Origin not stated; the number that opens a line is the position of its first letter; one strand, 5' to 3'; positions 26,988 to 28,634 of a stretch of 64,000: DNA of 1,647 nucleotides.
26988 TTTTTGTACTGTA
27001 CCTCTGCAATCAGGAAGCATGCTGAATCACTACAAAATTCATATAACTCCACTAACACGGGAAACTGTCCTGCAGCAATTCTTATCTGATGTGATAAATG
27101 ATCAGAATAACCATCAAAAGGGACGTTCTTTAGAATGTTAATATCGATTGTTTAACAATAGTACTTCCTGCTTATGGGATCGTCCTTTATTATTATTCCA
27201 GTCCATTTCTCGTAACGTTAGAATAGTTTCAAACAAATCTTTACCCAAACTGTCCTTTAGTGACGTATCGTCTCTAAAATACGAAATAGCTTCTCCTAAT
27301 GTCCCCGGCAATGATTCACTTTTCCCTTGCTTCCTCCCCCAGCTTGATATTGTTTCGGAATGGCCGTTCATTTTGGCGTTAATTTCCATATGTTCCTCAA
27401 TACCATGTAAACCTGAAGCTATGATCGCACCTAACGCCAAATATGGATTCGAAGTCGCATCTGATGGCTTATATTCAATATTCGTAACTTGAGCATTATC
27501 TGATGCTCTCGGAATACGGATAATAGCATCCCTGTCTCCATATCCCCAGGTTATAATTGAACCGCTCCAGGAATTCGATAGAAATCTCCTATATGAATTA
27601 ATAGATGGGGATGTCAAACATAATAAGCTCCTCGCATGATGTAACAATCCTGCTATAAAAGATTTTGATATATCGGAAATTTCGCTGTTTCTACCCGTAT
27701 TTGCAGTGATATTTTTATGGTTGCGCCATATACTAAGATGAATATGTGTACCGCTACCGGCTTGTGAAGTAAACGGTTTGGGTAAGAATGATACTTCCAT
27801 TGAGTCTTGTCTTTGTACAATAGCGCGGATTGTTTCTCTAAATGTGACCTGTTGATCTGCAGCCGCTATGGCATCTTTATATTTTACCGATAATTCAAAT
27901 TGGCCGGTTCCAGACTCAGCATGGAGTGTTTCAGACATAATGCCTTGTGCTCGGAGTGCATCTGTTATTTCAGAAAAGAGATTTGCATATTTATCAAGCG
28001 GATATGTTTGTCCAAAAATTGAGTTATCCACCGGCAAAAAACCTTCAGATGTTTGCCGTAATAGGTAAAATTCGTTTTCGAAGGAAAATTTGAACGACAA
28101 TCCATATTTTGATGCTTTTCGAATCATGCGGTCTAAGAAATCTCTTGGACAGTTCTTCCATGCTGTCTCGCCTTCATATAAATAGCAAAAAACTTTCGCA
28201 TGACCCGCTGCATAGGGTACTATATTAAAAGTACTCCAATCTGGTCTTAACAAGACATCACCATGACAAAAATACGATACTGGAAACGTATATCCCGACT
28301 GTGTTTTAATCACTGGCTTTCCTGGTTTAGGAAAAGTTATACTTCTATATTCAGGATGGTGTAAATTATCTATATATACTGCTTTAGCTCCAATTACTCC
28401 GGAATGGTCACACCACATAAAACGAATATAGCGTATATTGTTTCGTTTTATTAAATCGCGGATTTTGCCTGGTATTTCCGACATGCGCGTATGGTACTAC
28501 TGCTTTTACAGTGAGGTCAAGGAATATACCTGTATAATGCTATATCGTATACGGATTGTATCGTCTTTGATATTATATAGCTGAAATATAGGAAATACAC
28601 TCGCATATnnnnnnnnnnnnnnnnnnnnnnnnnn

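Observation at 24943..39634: Amine-tailoring enzyme set inside a glycan export locus: three decarboxylases, a GS-family ligase, an SHMT-like enzyme, a class-IV aminotransferase and two methyltransferases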

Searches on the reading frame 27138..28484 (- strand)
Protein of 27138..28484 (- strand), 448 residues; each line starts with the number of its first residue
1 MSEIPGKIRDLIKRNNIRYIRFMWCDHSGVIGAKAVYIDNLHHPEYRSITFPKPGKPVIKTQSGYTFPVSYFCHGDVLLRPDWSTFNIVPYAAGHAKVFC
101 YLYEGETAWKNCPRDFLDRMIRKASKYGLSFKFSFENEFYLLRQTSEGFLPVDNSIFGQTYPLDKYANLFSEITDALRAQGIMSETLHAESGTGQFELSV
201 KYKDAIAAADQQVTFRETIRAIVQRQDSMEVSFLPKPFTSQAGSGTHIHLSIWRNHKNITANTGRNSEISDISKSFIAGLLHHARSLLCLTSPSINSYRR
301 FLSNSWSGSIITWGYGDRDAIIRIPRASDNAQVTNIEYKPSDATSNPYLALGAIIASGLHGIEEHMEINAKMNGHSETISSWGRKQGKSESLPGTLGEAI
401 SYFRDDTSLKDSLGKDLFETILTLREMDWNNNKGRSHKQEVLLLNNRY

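Call 3: search_protein_families(library=pfam, proteins=[window:27138-28484:-])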
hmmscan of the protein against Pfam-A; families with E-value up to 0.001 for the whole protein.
window:27138-28484:- (448 aa): 2 families
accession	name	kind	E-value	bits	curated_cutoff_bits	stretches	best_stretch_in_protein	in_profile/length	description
PF00120.29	Gln-synt_C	-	1.3e-88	297.8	24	1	111-441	2-341/344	Glutamine synthetase, catalytic domain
PF16952.10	Gln-synt_N_2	-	0.00075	19.7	35.7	0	13-102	11-100/112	Glutamine synthetase N-terminal domain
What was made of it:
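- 27138..28484 (-): Glutamine-synthetase-family ligase, predicted to be a glutamate--amine (gamma-glutamyl-amine) ligase. It is the second half of the accessory cassette. Gln-synt_C 298 bits (call 3).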

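Call 5: search_protein_families(library=ncbifam, proteins=[window:27138-28484:-], max_evalue=0.00001)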
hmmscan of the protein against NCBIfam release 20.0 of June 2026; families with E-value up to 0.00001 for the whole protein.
window:27138-28484:- (448 aa): 4 families
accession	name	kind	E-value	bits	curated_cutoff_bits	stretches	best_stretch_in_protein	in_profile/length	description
NF045547.1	GGputSyn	equivalog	1e-97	327.7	650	1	7-435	4-433/438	gamma-glutamylputrescine synthetase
TIGR00653.1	GlnA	equivalog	6.8e-76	255.8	429.15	2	154-441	171-457/462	type I glutamate--ammonia ligase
TIGR03105.1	gln_synth_III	equivalog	2e-71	240.8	469.6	1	10-432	3-421/435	type III glutamate--ammonia ligase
NF007006.0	PRK09469.1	equivalog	1.1e-29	103.3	845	1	159-376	182-397/469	glutamate--ammonia ligase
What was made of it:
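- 27138..28484 (-): Best NCBIfam hit is gamma-glutamylputrescine synthetase, 328 vs cut-off 650; GlnA scores 256 vs 429 (call 5).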

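Call 9: find_related_loci(query=window:27138-28484:-, collection=genome_contigs, flank=10000)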
Query window:27138-28484:- (448 aa) in genome_contigs; peptide patterns used: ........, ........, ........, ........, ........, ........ (x = any residue, [..] = any of these).
25 stretches matched a pattern, but none encodes a relative of the query by tblastn (E <= 1e-3).
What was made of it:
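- Tried and rejected: No relatives were found (call 9).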

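Call 10: find_homologous_proteins(query=window:27138-28484:-)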
Query window:27138-28484:- (448 aa): 5067 proteins with E <= 0.001 among 8000 candidates; the best 120 are listed.
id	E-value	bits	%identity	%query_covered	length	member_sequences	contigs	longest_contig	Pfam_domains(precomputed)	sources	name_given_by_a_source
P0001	0.0e+0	1039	100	100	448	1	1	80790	PF00120.30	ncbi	-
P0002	7.9e-141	488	50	100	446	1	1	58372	PF16952.11,PF00120.30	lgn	-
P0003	9.5e-117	408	42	100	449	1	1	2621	PF16952.11,PF00120.30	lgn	-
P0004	1.5e-112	395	43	100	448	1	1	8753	PF16952.11,PF00120.30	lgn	-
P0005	3.5e-112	393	42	100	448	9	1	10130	PF16952.11,PF00120.30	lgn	-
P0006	6.4e-112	393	42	100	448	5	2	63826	PF16952.11,PF00120.30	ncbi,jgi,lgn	jgi:glutamine synthetase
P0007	6.9e-112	392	43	100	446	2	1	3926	PF16952.11,PF00120.30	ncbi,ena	ncbi:MAG: glutamine synthetase family protein [Patescibacteria group bacterium]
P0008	1.6e-110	388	42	100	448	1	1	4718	PF16952.11,PF00120.30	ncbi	-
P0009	2.0e-110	388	43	98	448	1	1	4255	PF16952.11,PF00120.30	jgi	jgi:glutamine synthetase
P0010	8.0e-110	386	42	100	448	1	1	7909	PF16952.11,PF00120.30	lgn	-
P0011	1.5e-109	385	41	100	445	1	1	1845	PF16952.11,PF00120.30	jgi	jgi:glutamine synthetase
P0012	3.5e-109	384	40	100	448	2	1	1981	PF16952.11,PF00120.30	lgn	-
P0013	3.7e-109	383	41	99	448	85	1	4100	PF16952.11,PF00120.30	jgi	jgi:glutamine synthetase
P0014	5.4e-109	383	42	94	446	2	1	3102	PF16952.11,PF00120.30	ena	-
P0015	7.8e-109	382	43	98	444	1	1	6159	PF16952.11,PF00120.30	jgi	jgi:glutamine synthetase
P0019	3.1e-107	377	41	100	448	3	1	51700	PF16952.11,PF00120.30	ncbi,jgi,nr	ncbi:MAG: glutamine synthetase [Chloroflexi bacterium]|nr:glutamine synthetase [Chloroflexota bacter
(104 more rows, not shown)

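Call 11: find_encoding_contigs(protein=P0001, flank=10000, max_places=3)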
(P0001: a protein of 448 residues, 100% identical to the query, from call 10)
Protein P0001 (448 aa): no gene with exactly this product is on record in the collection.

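Call 12: find_encoding_contigs(protein=P0002, flank=10000, max_places=3)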
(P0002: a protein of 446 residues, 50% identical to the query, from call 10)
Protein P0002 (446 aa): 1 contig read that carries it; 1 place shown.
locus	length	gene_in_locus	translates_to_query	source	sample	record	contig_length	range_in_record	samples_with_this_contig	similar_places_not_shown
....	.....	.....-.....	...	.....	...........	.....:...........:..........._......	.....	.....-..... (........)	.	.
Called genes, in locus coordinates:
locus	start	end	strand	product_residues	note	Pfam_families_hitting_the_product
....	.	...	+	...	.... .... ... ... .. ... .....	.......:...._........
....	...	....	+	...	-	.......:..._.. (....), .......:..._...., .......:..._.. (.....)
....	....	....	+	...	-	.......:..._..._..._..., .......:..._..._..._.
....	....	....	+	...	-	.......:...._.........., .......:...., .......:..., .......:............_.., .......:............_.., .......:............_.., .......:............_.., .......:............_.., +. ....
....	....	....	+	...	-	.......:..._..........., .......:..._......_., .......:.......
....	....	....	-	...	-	-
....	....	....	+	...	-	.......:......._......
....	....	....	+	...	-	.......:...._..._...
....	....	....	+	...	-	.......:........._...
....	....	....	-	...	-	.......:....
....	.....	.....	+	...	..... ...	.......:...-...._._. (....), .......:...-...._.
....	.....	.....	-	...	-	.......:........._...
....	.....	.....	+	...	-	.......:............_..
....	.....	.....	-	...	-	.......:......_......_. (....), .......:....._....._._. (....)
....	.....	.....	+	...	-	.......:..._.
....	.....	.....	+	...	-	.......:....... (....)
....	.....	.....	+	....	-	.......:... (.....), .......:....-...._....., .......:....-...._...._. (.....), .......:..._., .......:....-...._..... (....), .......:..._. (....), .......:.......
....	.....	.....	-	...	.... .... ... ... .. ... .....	-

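Call 15: find_encoding_contigs(protein=P0006, flank=10000, max_places=2)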
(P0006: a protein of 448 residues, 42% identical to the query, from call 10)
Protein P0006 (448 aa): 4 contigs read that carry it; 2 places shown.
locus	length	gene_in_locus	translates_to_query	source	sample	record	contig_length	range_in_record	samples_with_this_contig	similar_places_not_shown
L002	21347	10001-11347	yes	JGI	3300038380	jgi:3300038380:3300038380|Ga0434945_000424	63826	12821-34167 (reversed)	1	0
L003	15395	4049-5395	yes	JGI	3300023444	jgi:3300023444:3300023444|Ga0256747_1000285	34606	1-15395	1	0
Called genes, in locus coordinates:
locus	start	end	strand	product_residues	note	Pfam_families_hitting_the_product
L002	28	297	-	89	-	-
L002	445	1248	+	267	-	PF00005:ABC_tran, PF13304:AAA_21 (faint), PF12399:BCA_ABC_TP_C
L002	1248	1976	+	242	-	PF00005:ABC_tran, PF13304:AAA_21 (faint)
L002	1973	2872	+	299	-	PF02653:BPD_transp_2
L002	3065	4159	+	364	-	PF02653:BPD_transp_2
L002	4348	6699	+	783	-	PF13433:Peripla_BP_5, PF13458:Peripla_BP_6, PF01094:ANF_receptor, PF13433:Peripla_BP_5, PF13458:Peripla_BP_6, PF01094:ANF_receptor, PF13433:Peripla_BP_5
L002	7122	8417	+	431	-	PF01546:Peptidase_M20, PF07687:M20_dimer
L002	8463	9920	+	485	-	PF03951:Gln-synt_N (weak), PF00120:Gln-synt_C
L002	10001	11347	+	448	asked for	PF16952:Gln-synt_N_2, PF00120:Gln-synt_C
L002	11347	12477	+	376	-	PF04909:Amidohydro_2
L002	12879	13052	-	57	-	-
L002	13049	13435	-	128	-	-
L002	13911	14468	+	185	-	PF22769:DCD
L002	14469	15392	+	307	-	PF01008:IF-2B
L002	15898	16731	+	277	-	PF00994:MoCF_biosynth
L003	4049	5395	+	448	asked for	PF16952:Gln-synt_N_2, PF00120:Gln-synt_C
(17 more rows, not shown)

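Call 16: find_encoding_contigs(protein=P0019, flank=10000, max_places=2)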
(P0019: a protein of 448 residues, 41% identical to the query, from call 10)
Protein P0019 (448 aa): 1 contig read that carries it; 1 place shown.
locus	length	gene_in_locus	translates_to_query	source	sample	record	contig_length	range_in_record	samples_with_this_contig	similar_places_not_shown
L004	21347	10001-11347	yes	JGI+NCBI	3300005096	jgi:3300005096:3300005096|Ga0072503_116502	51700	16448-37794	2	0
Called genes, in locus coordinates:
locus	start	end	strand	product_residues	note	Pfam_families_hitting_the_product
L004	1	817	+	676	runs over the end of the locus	PF16927:HisKA_7TM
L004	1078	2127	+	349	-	PF18614:RNase_II_C_S1 (faint), PF00575:S1, PF23459:S1_RRP5 (weak), PF00575:S1, PF23459:S1_RRP5 (weak)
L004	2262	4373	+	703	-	PF17854:FtsK_alpha, PF01580:FtsK_SpoIIIE, PF09397:FtsK_gamma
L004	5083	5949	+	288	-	PF00005:ABC_tran, PF13304:AAA_21 (weak), PF12399:BCA_ABC_TP_C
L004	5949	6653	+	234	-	PF00005:ABC_tran, PF13304:AAA_21 (weak)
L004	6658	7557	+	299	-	PF02653:BPD_transp_2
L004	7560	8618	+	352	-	PF02653:BPD_transp_2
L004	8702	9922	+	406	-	PF13433:Peripla_BP_5, PF13458:Peripla_BP_6, PF01094:ANF_receptor, PF13433:Peripla_BP_5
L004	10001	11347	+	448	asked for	PF16952:Gln-synt_N_2, PF00120:Gln-synt_C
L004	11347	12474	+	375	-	PF04909:Amidohydro_2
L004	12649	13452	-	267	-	PF04951:Peptidase_M55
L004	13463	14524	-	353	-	-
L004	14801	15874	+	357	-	PF01547:SBP_bac_1, PF13531:SBP_bac_11, PF13416:SBP_bac_8, PF13343:SBP_bac_6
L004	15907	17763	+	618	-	PF00528:BPD_transp_1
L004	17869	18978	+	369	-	PF00005:ABC_tran, PF13304:AAA_21 (weak), PF08402:TOBE_2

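Call 30: search_solved_structures(query=window:27138-28484:-, max_evalue=1e-10)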
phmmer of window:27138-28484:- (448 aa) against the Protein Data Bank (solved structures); distinct sequences matched with E-value up to 1e-10: 37.
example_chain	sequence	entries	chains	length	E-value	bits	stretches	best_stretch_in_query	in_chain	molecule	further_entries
8ool_A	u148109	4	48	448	4.1e-59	203.6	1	8-431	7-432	Glutamine synthetase from Methanothermococcus thermolithotrophicus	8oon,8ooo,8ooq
8oow_A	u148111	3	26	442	1.5e-55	191.9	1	11-440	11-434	Glutamine synthetase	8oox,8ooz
4lnf_A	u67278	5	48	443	2.5e-54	187.8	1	8-438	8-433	Glutamine synthetase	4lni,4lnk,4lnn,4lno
4s0r_A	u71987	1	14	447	2.5e-54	187.8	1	8-438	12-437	Glutamine synthetase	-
7tfc_A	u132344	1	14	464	2.9e-54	187.6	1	8-438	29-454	Glutamine synthetase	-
7tdp_A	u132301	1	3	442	2e-50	175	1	13-439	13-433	Glutamine synthetase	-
7tfa_B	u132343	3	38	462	2.3e-50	174.8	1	13-439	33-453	Glutamine synthetase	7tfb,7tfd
8s59_O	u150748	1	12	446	4.5e-49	170.5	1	9-440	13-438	Glutamine synthetase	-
8tfb_A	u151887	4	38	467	5.3e-49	170.3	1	9-440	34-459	Glutamine synthetase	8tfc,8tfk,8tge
8ufj_A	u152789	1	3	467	2.6e-48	168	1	9-440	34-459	Glutamine synthetase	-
7tdv_A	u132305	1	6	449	2.6e-47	164.7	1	8-431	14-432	Glutamine synthetase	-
7tf6_A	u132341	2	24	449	7.8e-47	163.1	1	8-431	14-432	Glutamine synthetase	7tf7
9y4a_A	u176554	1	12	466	9e-47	162.9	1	8-431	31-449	Glutamine synthetase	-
7ten_A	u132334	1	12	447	3.7e-44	154.3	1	73-428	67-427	Glutamine synthetase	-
7tf9_A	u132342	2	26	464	4.2e-44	154.1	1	73-428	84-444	Glutamine synthetase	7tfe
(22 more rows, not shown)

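Call 51: find_encoding_contigs(protein=P0004, flank=8000, max_places=2)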
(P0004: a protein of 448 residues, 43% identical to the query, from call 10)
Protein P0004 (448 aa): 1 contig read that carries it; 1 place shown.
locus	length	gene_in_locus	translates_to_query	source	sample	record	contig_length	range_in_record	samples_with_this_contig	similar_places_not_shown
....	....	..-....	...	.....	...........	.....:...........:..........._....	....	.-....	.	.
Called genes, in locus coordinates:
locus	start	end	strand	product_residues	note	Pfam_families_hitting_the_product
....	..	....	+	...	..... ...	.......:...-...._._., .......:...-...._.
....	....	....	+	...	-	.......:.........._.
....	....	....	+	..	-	-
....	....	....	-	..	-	-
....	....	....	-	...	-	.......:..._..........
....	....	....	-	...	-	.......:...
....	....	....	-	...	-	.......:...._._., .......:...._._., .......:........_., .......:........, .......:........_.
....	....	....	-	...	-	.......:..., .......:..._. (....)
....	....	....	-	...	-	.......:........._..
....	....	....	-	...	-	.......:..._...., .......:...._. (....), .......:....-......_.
